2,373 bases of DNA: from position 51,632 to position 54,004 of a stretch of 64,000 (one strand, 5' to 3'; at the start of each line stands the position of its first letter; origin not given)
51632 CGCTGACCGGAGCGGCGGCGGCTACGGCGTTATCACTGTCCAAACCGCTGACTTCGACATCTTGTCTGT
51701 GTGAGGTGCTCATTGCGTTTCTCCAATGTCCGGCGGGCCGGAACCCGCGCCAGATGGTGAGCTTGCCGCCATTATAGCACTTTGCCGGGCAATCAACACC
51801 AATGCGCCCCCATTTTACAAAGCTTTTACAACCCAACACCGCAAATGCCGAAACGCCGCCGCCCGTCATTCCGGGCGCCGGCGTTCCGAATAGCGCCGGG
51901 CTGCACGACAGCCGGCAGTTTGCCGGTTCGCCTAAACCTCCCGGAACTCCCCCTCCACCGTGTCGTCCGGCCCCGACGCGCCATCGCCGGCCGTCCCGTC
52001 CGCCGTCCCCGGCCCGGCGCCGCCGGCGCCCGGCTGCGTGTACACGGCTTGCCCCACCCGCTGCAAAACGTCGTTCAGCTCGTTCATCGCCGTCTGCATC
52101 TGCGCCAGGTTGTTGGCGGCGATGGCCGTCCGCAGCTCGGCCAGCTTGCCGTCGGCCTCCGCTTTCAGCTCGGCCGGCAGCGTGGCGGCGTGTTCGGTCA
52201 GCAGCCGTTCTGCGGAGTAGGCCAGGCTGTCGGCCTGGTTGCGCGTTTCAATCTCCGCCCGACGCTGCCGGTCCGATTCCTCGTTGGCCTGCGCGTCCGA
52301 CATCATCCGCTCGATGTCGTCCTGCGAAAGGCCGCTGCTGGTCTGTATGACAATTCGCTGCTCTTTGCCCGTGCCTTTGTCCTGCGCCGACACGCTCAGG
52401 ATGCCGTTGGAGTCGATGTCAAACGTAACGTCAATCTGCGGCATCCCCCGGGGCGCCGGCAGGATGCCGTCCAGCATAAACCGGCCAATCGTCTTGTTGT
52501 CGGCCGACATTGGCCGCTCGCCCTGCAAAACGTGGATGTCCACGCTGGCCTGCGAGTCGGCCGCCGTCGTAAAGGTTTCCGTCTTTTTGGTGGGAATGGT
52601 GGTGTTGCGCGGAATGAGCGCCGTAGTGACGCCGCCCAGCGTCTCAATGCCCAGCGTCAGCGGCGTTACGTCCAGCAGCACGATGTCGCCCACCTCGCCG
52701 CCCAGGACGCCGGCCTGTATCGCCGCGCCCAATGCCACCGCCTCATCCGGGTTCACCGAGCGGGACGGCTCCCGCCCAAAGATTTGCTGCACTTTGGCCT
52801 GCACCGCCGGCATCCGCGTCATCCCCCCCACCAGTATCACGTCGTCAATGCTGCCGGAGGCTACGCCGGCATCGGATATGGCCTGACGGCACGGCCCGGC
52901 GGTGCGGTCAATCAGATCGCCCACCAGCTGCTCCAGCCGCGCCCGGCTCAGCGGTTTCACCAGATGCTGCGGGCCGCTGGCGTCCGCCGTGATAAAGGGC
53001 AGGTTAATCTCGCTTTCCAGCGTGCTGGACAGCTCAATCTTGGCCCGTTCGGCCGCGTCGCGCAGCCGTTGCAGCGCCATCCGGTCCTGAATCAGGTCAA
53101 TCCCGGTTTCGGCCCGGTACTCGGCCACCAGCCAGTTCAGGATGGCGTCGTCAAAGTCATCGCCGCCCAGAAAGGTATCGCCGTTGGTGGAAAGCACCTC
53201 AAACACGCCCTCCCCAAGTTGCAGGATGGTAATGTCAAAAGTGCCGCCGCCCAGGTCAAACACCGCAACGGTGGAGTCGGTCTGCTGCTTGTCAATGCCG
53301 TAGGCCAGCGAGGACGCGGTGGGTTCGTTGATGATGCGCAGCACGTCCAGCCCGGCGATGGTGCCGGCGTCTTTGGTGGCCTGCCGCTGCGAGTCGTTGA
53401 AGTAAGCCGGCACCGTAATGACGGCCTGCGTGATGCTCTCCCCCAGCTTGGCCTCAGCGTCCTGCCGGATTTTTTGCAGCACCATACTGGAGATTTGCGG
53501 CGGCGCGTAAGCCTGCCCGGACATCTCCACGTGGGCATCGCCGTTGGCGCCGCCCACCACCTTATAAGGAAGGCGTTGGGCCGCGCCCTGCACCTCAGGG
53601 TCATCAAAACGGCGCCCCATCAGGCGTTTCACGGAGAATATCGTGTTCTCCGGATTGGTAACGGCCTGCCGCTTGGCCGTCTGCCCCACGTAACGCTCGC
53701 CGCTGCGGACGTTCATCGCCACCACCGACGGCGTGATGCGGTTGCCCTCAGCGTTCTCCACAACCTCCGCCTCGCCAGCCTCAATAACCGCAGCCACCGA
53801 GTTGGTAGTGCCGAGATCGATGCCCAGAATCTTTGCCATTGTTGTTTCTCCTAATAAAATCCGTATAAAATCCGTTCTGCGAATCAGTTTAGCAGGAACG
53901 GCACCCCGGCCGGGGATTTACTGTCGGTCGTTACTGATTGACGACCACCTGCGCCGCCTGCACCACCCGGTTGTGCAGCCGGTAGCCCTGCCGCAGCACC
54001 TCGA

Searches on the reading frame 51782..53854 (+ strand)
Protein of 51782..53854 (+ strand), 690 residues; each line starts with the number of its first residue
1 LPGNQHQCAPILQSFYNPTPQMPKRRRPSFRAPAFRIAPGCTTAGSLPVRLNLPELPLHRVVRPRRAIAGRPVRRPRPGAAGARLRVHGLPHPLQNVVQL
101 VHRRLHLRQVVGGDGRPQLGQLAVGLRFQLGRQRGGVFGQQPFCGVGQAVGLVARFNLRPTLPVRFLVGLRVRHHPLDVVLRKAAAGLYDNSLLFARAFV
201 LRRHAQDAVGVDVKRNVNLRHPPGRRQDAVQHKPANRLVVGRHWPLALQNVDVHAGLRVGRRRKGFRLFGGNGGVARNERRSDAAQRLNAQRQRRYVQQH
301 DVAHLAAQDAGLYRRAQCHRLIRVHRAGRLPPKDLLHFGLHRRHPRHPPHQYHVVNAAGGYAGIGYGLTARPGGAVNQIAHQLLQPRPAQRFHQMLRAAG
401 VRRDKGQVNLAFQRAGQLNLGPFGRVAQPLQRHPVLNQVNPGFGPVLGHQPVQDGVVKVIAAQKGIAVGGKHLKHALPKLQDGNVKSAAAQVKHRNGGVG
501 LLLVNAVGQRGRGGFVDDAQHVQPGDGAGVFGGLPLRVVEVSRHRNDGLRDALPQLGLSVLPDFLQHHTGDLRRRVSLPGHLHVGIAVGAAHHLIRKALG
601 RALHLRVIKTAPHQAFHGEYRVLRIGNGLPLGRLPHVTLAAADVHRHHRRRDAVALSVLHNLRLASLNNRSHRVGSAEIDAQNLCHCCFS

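Call 64: search_protein_families(library=pfam, proteins=[window:51782-53854:+], max_evalue=0.001)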
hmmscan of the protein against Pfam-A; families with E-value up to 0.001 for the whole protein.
window:51782-53854:+ (690 aa): 1 family
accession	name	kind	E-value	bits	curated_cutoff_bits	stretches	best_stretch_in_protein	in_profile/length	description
PF10712.14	NAD-GH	-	2.2e-148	495.7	22.8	1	118-686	8-576/576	NAD-specific glutamate dehydrogenase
